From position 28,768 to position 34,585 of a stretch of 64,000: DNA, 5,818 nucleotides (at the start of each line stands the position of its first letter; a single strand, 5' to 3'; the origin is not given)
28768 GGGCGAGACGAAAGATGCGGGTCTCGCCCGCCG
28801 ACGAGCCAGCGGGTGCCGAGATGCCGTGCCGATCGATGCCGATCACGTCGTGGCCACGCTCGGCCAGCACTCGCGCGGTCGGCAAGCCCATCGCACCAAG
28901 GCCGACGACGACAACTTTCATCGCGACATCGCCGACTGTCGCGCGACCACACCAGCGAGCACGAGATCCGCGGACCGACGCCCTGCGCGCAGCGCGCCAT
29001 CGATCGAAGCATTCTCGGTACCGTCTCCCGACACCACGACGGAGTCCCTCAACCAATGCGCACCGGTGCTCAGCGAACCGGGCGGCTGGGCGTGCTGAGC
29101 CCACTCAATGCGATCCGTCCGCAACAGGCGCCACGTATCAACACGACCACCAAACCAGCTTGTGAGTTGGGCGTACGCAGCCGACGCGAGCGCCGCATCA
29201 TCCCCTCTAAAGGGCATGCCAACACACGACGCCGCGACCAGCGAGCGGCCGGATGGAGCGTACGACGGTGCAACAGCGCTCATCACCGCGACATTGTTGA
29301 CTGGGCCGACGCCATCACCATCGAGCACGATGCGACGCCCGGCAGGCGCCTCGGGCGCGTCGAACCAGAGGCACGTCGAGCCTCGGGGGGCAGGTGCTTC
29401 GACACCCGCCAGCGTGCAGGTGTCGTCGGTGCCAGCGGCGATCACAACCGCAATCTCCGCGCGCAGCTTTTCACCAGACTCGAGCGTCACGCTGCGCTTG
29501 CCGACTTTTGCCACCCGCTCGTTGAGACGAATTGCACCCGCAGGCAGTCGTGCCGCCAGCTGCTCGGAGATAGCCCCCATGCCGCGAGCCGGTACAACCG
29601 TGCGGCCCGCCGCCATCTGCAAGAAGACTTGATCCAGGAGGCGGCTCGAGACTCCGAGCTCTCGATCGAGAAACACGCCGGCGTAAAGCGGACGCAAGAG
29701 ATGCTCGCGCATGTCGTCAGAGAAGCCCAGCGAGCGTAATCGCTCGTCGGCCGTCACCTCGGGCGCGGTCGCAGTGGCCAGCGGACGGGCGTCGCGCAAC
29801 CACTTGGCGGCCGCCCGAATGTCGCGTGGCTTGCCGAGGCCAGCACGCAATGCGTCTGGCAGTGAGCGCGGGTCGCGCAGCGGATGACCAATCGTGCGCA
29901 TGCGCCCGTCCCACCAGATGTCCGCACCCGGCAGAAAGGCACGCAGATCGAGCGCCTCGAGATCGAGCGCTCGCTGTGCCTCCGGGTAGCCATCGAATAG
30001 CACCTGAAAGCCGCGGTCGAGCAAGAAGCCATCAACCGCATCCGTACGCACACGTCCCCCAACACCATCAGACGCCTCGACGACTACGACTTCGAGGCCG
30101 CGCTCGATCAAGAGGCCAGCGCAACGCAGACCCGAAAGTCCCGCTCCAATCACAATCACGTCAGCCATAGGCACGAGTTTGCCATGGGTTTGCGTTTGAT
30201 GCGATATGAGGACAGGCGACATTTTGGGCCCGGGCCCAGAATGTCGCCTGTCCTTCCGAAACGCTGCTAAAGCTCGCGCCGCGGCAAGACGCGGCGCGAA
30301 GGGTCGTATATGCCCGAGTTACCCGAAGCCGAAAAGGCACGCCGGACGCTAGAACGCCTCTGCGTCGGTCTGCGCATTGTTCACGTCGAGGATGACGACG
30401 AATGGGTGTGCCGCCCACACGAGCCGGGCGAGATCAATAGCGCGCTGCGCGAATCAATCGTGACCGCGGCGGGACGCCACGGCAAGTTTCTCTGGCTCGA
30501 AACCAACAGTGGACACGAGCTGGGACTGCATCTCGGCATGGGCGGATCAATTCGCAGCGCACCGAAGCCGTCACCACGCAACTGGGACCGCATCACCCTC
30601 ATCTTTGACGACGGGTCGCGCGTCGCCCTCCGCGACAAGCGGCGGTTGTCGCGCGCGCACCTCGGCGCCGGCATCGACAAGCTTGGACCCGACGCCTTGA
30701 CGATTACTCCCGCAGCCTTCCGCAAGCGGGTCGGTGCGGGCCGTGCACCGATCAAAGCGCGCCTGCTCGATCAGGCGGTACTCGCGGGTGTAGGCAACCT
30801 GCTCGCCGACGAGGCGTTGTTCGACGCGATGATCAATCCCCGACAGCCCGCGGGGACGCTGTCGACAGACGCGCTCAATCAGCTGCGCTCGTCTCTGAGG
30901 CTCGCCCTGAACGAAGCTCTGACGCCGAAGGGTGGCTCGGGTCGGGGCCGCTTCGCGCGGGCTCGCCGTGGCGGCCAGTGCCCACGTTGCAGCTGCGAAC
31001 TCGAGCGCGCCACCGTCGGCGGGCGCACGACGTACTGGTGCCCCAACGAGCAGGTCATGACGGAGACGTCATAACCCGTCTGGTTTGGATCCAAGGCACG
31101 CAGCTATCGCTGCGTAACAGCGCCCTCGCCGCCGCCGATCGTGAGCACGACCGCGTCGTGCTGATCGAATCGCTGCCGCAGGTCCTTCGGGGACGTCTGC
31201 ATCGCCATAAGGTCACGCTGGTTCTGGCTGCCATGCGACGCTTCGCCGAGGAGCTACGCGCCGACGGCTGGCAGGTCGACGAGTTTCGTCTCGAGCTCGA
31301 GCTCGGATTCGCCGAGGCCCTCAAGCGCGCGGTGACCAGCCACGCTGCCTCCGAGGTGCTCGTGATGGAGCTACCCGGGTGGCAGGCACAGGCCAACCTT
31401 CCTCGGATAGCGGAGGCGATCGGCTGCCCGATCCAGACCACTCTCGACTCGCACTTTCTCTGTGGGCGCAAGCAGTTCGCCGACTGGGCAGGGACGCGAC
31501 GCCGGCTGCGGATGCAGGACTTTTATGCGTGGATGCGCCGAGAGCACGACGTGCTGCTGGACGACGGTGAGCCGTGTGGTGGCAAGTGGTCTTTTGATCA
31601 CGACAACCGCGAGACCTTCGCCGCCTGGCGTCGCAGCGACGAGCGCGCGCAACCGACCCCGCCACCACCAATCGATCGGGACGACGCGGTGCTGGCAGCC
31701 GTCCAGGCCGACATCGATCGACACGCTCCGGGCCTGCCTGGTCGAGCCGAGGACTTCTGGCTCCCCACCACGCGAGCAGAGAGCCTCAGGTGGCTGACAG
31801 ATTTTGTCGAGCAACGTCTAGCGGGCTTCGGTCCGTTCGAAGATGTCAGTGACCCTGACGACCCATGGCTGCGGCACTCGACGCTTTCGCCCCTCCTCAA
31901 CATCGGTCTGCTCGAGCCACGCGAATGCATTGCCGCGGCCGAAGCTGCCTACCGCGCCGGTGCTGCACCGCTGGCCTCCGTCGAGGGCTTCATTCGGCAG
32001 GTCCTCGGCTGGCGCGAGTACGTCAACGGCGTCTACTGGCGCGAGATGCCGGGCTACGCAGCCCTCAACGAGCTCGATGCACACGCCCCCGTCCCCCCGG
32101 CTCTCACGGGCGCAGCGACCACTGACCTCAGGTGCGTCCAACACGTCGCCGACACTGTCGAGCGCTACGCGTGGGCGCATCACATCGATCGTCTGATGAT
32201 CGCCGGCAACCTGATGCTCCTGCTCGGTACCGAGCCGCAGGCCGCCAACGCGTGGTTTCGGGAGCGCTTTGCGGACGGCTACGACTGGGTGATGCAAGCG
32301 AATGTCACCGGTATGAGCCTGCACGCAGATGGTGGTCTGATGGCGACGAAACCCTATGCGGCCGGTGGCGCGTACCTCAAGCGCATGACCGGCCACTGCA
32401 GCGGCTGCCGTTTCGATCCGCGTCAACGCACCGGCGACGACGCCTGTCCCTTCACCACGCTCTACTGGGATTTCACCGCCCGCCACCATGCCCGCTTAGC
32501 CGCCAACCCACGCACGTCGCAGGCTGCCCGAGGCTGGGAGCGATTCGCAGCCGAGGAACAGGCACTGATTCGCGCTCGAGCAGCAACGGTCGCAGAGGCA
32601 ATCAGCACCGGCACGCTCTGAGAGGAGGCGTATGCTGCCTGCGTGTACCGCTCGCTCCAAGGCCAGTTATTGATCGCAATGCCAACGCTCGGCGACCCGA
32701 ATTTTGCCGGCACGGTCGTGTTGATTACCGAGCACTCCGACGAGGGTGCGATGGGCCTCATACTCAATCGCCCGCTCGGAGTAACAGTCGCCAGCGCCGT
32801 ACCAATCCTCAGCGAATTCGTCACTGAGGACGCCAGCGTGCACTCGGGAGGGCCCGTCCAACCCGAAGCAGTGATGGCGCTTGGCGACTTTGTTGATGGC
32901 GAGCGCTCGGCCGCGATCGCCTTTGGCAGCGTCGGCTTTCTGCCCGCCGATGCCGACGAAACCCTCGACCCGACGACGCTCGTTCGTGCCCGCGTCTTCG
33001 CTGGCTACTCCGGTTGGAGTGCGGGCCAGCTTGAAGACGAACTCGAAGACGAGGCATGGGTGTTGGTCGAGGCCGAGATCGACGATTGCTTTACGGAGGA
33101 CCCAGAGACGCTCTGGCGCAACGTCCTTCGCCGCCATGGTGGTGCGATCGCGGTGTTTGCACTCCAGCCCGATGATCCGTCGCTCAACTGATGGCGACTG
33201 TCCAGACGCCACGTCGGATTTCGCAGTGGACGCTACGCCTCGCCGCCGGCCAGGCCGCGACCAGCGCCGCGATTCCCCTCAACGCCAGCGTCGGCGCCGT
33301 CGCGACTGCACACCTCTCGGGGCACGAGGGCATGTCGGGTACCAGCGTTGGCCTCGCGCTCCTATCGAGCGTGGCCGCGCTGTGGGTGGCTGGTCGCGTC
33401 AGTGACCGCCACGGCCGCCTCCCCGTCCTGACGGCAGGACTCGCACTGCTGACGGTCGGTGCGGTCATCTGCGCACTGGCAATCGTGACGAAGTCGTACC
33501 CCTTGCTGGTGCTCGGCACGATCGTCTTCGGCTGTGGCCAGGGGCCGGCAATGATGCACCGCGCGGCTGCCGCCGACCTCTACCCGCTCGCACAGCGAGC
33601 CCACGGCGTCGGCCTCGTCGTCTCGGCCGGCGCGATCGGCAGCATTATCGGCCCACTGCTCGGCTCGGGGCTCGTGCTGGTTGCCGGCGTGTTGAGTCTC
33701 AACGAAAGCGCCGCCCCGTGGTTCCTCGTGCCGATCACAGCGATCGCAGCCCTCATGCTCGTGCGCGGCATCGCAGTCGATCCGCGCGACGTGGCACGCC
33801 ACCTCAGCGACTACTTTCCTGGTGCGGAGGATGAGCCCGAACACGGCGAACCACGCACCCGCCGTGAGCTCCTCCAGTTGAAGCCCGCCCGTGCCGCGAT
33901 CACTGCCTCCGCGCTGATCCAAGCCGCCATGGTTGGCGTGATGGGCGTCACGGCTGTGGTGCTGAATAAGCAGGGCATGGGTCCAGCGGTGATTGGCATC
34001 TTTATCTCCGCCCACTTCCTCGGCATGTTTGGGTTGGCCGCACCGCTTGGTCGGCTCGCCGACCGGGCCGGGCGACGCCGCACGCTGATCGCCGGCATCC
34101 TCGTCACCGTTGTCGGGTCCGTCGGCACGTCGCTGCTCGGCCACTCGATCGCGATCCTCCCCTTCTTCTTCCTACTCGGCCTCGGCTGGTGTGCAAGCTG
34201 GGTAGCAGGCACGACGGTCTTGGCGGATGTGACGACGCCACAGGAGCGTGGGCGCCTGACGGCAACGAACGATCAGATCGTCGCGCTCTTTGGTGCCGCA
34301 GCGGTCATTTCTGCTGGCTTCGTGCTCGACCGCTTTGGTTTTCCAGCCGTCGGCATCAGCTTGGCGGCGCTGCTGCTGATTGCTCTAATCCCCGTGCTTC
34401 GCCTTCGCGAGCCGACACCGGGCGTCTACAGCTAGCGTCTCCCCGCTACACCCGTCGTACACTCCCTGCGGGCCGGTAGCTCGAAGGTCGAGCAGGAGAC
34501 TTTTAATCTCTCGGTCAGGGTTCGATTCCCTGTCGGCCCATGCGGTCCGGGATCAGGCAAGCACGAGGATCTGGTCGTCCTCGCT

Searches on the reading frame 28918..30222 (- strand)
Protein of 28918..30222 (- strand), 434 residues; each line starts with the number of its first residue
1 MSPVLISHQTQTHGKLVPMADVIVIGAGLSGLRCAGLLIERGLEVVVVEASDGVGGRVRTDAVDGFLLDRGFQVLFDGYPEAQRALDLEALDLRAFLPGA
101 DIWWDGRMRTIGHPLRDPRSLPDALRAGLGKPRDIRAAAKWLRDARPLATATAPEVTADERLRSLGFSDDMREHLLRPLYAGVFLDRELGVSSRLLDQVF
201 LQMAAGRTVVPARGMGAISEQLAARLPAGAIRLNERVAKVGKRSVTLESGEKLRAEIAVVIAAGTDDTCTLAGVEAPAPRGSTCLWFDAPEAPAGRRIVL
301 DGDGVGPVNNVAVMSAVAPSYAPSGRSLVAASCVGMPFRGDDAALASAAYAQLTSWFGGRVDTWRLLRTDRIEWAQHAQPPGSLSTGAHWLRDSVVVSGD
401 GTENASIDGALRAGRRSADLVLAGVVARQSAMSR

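Call 17: search_protein_families(library=pfam, proteins=[window:28918-30222:-], max_evalue=0.001)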
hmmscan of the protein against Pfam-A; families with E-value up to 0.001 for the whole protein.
window:28918-30222:- (434 aa): 10 families
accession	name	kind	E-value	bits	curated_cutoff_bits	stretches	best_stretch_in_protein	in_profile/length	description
PF01593.30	Amino_oxidase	-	8.4e-37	127.9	19.8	2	29-263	1-254/443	Flavin containing amine oxidoreductase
PF13450.12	NAD_binding_8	-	4.1e-14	53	21.9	1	24-86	1-65/68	NAD(P)-binding Rossmann-like domain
PF00890.30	FAD_binding_2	-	1.6e-06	28.1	20.4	1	21-56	1-36/414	FAD binding domain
PF07992.20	Pyr_redox_2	-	1.3e-05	25.2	26.1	1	14-62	138-184/291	Pyridine nucleotide-disulphide oxidoreductase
PF01266.30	DAO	-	2.9e-05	24.2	27.9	0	21-123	1-101/353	FAD dependent oxidoreductase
PF01946.23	Thi4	-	3.6e-05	23.6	26.2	1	20-56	18-55/235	Thi4 family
PF05834.18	Lycopene_cycl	-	6.9e-05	22.5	23.4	0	21-54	1-36/380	Lycopene cyclase protein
PF01494.25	FAD_binding_3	-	0.00017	21.4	22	1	20-52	2-34/349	FAD binding domain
PF03486.20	HI0933_like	-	0.00056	19.9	50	0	21-59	2-40/244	HI0933-like protein Rossmann domain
PF00070.33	Pyr_redox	-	0.00069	20.5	22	1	22-55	2-35/82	Pyridine nucleotide-disulphide oxidoreductase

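Call 95: search_protein_families(library=ncbifam, proteins=[window:28918-30222:-], max_evalue=0.00001)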
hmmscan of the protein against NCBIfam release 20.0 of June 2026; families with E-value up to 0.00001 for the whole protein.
window:28918-30222:- (434 aa): 12 families
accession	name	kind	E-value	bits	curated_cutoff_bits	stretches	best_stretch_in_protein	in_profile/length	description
TIGR03467.1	HpnE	equivalog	2.5e-11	43.5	283.05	1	22-266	1-264/430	hydroxysqualene dehydroxylase HpnE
TIGR00562.1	proto_IX_ox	equivalog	2.2e-10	39.7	97.85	1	19-75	2-60/470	protoporphyrinogen oxidase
TIGR02734.1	crtI_fam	subfamily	5.5e-10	38.5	238.1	1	22-76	1-55/504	phytoene desaturase family protein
NF008845.0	PRK11883.1-5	equivalog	1.2e-08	33.7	560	1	21-73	6-64/468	protoporphyrinogen oxidase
NF045637.1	carotdesatCrtDProt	equivalog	3.1e-08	32.6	580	1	22-75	1-54/485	1-hydroxycarotenoid 3,4-desaturase CrtD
NF005560.0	PRK07233.1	equivalog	8.1e-08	31.5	252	1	22-76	3-57/435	hypothetical protein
NF058655.1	CrtID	equivalog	9.7e-08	31.3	640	1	22-71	1-50/478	bifunctional phytoene desaturase/3,4-desaturase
NF005548.0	PRK07208.1-4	equivalog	9.7e-08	31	389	1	19-79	3-63/488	hypothetical protein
TIGR02731.1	phytoene_desat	equivalog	3.2e-07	29.5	569.4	1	22-87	2-68/453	15-cis-phytoene desaturase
TIGR02733.1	desat_CrtD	equivalog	2.2e-06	26.6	549.7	1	21-71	3-53/492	C-3',4' desaturase CrtD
TIGR00292.1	TIGR00292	equivalog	3.8e-06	26.3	148.3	1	19-57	21-59/254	sulfide-dependent adenosine diphosphate thiazole synthase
NF041087.1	bile_acid_BaiCD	equivalog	6.4e-06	24.5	825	1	15-59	376-420/642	bile acid Fe-S flavoenzyme BaiCD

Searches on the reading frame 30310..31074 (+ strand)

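Call 17: search_protein_families(library=pfam, proteins=[window:30310-31074:+], max_evalue=0.001)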
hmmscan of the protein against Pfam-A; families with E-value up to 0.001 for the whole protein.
window:30310-31074:+ (254 aa): 2 families
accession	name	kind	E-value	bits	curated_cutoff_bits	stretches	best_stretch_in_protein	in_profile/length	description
PF01149.29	Fapy_DNA_glyco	-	1.1e-25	90.9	25.5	1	1-115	1-116/117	Formamidopyrimidine-DNA glycosylase N-terminal domain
PF06831.19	H2TH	-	9.2e-17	61.3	34.7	1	126-209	2-87/93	Formamidopyrimidine-DNA glycosylase H2TH domain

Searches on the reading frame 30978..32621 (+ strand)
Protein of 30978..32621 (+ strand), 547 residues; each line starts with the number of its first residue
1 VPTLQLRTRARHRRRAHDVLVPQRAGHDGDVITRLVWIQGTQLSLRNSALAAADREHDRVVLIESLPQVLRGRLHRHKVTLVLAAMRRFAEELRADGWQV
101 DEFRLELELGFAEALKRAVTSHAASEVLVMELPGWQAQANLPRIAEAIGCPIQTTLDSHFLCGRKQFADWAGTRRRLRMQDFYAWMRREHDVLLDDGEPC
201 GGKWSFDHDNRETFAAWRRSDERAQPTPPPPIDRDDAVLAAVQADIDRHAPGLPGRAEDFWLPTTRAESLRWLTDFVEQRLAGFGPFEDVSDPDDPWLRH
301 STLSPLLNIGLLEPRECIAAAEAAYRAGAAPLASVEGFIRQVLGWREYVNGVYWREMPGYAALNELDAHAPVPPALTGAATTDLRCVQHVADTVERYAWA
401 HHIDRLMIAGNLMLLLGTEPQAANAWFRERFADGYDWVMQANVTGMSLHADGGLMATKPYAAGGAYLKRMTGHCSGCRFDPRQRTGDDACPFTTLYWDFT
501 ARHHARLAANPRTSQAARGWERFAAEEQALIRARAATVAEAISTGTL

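Call 17: search_protein_families(library=pfam, proteins=[window:30978-32621:+], max_evalue=0.001)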
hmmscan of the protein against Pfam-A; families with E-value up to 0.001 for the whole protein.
window:30978-32621:+ (547 aa): 1 family
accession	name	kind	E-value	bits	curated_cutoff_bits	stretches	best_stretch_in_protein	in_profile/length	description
PF04244.19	DPRP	-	6.3e-56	190.1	22.1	1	36-261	1-223/224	Deoxyribodipyrimidine photo-lyase-related protein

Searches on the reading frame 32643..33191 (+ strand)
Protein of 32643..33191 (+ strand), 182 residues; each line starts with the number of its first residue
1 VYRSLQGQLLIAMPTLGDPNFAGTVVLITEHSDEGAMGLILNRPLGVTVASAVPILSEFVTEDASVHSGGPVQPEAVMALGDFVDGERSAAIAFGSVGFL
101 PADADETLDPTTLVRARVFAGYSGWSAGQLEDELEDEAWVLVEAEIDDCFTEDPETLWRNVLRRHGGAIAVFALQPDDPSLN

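Call 17: search_protein_families(library=pfam, proteins=[window:32643-33191:+], max_evalue=0.001)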
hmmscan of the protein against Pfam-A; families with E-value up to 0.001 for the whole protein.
window:32643-33191:+ (182 aa): 1 family
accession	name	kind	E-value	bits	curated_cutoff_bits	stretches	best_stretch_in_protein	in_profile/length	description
PF02622.21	DUF179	-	1.6e-37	129.3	27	1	14-166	1-157/157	AlgH-like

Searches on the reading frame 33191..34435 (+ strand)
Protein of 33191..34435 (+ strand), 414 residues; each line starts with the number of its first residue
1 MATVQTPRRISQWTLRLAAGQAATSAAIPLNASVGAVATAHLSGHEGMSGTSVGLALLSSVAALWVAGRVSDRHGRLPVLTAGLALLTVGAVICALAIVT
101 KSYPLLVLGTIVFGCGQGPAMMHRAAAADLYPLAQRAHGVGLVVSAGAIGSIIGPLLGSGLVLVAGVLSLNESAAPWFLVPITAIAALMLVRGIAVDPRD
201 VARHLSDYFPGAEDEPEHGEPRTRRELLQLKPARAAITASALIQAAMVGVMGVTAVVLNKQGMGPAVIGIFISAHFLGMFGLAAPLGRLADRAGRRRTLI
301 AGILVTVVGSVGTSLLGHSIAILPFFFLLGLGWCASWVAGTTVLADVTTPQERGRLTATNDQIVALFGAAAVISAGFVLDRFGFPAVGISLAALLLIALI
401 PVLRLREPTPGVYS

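Call 17: search_protein_families(library=pfam, proteins=[window:33191-34435:+], max_evalue=0.001)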
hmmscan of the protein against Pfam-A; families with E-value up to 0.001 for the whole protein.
window:33191-34435:+ (414 aa): 2 families
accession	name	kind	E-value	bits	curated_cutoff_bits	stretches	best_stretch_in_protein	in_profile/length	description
PF07690.21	MFS_1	-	2.4e-36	125.8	33.4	2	241-409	5-177/347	Major Facilitator Superfamily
PF00083.30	Sugar_tr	-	6.9e-08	32.2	22.3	1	267-366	47-149/452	Sugar (and other) transporter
